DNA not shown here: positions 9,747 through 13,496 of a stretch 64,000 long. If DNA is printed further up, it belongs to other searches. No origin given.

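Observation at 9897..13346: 3.45-kb lipoprotein gene with foreign (G+C-rich) composition embedded in AT-rich host DNA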

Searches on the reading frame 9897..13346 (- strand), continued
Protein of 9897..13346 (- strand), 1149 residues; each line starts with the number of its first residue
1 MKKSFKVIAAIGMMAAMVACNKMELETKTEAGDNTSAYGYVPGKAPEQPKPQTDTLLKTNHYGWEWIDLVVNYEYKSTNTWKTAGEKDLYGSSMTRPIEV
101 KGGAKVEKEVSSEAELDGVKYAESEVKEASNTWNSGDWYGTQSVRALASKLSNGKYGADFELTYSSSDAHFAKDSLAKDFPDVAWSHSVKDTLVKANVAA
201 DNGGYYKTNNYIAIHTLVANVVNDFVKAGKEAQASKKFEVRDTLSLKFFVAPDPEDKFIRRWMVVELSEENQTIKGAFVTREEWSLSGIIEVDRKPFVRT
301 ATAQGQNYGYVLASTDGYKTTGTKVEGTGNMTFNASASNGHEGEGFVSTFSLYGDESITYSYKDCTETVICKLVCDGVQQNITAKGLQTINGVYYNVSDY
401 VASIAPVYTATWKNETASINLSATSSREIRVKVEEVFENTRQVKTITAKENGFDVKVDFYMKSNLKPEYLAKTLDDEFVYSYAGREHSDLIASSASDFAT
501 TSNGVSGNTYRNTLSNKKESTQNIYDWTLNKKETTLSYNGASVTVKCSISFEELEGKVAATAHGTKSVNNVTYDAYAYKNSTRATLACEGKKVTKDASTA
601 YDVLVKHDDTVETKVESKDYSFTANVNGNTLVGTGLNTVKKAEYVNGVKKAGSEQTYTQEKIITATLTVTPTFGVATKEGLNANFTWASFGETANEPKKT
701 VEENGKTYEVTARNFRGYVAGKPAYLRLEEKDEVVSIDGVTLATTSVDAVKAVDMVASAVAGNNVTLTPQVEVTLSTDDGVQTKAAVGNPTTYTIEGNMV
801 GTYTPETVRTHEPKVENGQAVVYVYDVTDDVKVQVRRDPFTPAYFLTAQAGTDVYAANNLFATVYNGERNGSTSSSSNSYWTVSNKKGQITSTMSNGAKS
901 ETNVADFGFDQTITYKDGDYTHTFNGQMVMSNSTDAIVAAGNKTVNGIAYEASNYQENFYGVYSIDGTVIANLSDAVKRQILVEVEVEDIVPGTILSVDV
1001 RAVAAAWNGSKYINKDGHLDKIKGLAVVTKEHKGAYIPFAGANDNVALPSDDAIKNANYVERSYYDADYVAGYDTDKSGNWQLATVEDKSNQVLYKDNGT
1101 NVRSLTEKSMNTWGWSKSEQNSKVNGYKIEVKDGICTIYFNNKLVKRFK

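Call 52: predict_structure(alignment_id=A1)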
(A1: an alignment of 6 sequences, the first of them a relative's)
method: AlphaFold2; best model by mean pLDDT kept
length: 1149 residues; sequences in the alignment: 6
mean_pLDDT: 31.0   pTM: 0.23
mean pLDDT of the five models: 31.0, 30.6, 29.3, 27.8, 26.7
residues with pLDDT >= 90: 0; 70-90: 0; 50-70: 34; < 50: 1115
segments of 3 or more residues with pLDDT < 50: 1-636, 642-649, 662-697, 712-726, 736-1149
pLDDT, mean of each block of 10 residues (from residue 1): 24 27 23 24 30 26 27 30 31 29 29 30 27 31 29 29 30 31 30 26 27 29 29 31 29 34 39 38 35 29 32 29 28 33 35 30 27 30 35 31 29 24 21 25 28 29 30 28 23 22 24 24 26 29 28 26 28 29 22 25 25 34 36 46 45 52 46 32 33 45 62 45 46 49 25 22 22 22 22 22 26 33 33 35 26 22 24 30 32 26 30 32 31 27 26 26 27 28 31 39 33 36 45 42 37 43 32 32 33 32 29 30 37 38 37
secondary structure, 60 per line:
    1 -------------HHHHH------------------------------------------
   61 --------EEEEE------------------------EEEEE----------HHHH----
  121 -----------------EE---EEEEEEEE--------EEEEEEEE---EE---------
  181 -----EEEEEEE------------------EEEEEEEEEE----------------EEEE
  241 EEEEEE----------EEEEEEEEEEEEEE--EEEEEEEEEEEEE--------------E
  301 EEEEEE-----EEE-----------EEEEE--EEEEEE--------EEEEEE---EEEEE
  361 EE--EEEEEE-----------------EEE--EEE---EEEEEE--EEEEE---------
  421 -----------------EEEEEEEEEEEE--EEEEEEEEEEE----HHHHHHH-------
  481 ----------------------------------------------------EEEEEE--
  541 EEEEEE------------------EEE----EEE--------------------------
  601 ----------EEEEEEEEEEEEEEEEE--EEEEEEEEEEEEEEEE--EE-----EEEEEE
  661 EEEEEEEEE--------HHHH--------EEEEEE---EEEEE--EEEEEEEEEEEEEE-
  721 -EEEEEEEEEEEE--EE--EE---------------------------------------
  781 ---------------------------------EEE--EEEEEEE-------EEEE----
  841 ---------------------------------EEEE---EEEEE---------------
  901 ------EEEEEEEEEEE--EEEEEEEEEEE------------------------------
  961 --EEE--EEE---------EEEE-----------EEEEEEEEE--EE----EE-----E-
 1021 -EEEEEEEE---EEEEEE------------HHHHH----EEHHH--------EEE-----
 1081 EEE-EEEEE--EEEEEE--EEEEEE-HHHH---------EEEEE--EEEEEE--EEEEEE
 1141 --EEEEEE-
elements in order (helices of 4 or more, strands of 3 or more residues): H14-18 E69-73 E98-102 H113-116 E143-150 E159-166 E186-192 E211-220 E237-246 E257-270 E273-285 E300-306 E312-314 E326-330 E333-338 E347-352 E356-362 E365-370 E388-390 E393-395 E399-404 E407-411 E438-449 E452-462 H467-473 E533-538 E541-546 E565-567 E572-574 E611-627 E630-645 E655-669 H678-681 E690-695 E699-703 E706-719 E722-733 E814-816 E819-825 E833-836 E874-877 E881-885 E907-917 E920-930 E963-965 E968-970 E980-983 E995-1003 E1022-1029 E1033-1038 H1051-1055 E1073-1075 E1081-1083 E1085-1089 E1092-1097 E1100-1105 H1107-1110 E1120-1124 E1127-1132 E1135-1140 E1143-1148

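Call 63: search_protein_families(library=pfam, proteins=[L015:13619-14482:+, L020:10685-11437:+, L008:7241-8161:+], max_evalue=0.1)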
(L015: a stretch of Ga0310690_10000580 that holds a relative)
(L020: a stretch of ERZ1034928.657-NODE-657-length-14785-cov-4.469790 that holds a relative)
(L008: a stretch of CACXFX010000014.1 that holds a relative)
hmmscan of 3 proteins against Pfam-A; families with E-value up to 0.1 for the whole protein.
L015:13619-14482:+ (287 aa): 1 family
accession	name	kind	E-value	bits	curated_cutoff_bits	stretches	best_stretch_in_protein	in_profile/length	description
PF21012.3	DUF6850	-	0.096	12.2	27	0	173-241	138-194/464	Family of unknown function (DUF6850)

L020:10685-11437:+ (250 aa): 0 families

L008:7241-8161:+ (306 aa): 0 families

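Call 69: search_protein_families(library=phrogs, proteins=[P0043, P0044, P0055, P0036, P0053, P0054, P0001], max_evalue=0.01)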
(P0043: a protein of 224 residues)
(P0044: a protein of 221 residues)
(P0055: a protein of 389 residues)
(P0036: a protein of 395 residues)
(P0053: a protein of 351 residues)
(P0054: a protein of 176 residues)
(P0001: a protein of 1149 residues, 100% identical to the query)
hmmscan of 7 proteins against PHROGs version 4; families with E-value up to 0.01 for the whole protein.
P0043 (224 aa): 1 family
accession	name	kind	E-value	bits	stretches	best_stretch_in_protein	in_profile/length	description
phrog_2031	-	unknown function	0.0039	18.6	1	1-66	1-58/92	-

P0044 (221 aa): 0 families

P0055 (389 aa): 2 families
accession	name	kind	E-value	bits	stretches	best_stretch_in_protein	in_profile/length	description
phrog_9648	-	tail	5.8e-07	30.7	1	11-63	10-62/152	tail protein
phrog_1396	-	tail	1.1e-05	25.7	1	130-229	257-353/504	tail fiber protein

P0036 (395 aa): 0 families

P0053 (351 aa): 0 families

P0054 (176 aa): 0 families

P0001 (1149 aa): 0 families

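Call 70: search_protein_families(library=pfam, proteins=[P0043, P0044, P0055, P0036, P0053, P0054, P0058, P0056], max_evalue=0.01)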
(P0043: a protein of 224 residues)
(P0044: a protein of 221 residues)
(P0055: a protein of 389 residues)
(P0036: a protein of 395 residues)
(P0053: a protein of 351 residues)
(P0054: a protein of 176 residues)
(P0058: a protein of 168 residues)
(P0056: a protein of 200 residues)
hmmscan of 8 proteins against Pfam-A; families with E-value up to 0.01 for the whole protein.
P0043 (224 aa): 0 families

P0044 (221 aa): 0 families

P0055 (389 aa): 1 family
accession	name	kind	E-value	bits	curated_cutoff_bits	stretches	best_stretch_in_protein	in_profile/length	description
PF18454.7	Mtd_N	-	0.0024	18.2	26.3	1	12-42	7-37/37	Major tropism determinant N-terminal domain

P0036 (395 aa): 0 families

P0053 (351 aa): 3 families
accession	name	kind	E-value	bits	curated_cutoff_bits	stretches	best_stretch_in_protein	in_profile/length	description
PF25641.1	Head_fiber_dimeric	-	6.8e-10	39.1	30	1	47-92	5-46/61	Head fiber dimeric protein-like domain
PF08308.17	PEGA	-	0.00041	20.6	20.8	0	116-178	3-65/71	PEGA domain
PF18985.5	DUF5718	-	0.0057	16.6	25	0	42-101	177-237/250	Family of unknown function (DUF5718)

P0054 (176 aa): 0 families

P0058 (168 aa): 0 families

P0056 (200 aa): 0 families

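Call 106: find_homologous_proteins(query=P0026, max_evalue=1e-10)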
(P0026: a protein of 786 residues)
Query P0026 (786 aa): 76 proteins with E <= 1e-10 among 8000 candidates.
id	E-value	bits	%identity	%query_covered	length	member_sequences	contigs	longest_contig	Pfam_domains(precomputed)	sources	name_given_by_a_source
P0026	0.0e+0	1744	100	100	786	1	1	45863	-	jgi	-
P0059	0.0e+0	1151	49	76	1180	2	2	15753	-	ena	-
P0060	0.0e+0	1127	50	74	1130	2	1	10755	-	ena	-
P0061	0.0e+0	1100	43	96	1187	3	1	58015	-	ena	-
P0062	0.0e+0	1060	54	95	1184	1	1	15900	-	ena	-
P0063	0.0e+0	1055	43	96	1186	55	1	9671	-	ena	-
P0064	2.1e-282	957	54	95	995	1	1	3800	-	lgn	-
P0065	8.9e-279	945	53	95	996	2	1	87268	-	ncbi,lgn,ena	-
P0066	9.3e-279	945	54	95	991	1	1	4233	-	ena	-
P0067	2.2e-277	940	54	95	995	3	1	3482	-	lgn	-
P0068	2.0e-276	937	54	95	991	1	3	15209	-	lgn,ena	-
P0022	1.0e-275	935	40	95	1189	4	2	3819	-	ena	-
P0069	1.1e-272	925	53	95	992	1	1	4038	-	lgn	-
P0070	8.9e-272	922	38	95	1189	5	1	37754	-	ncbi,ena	-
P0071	4.5e-271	920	52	95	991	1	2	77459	-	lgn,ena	-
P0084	4.9e-252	857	51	95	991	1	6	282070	-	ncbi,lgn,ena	-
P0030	9.4e-250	849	51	95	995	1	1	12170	-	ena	-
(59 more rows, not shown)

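Call 107: find_encoding_contigs(protein=P0084, flank=10000, max_places=3)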
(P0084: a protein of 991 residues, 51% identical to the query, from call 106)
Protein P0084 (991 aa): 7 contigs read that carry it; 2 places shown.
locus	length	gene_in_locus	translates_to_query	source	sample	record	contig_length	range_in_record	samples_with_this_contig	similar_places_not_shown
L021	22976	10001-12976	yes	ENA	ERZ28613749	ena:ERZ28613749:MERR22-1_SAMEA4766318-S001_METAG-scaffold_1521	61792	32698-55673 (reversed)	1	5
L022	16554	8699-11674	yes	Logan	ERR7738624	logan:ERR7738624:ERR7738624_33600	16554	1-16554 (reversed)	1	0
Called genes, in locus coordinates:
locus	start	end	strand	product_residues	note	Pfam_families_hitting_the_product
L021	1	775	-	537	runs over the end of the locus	-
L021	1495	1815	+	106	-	-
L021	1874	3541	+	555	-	-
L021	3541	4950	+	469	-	PF00361:Proton_antipo_M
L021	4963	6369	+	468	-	PF00361:Proton_antipo_M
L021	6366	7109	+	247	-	PF03099:BPL_LplA_LipB, PF02237:BPL_C (weak)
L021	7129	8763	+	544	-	PF00753:Lactamase_B, PF12706:Lactamase_B_2, PF23023:Anti-Pycsar_Apyc1 (faint), PF22505:RNase_J_b_CASP, PF07521:RMMBL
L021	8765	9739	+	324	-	PF02016:Peptidase_S66, PF17676:Peptidase_S66C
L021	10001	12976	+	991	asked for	-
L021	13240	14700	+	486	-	PF12838:Fer4_7 (weak), PF25160:LdpA_Fe-S-bd (weak), PF00037:Fer4, PF12838:Fer4_7, PF25160:LdpA_Fe-S-bd, PF00037:Fer4, PF12837:Fer4_6, PF02906:Fe_hyd_lg_C, +8 more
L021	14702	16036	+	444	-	PF01225:Mur_ligase, PF08245:Mur_ligase_M, PF02875:Mur_ligase_C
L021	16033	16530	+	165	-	PF22811:Zn_ribbon_NrdR, PF03477:ATP-cone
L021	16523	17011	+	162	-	PF01029:NusB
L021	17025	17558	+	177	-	PF01327:Pep_deformylase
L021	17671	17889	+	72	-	PF17209:Hfq, PF21979:Hfq_1 (weak)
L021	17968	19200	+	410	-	PF13167:GTP-bdg_N, PF16360:GTP-bdg_M, PF03193:RsgA_GTPase (faint), PF01926:MMR_HSR1, PF02421:FeoB_N, PF19275:HflX_C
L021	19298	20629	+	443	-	PF13406:SLT_2, PF01471:PG_binding_1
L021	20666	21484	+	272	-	PF03330:DPBB_1, PF05036:SPOR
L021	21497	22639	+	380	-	PF00768:Peptidase_S11, PF13354:Beta-lactamase2, PF07943:PBP5_C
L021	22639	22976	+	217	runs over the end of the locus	PF02223:Thymidylate_kin, PF13521:AAA_28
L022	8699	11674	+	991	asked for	-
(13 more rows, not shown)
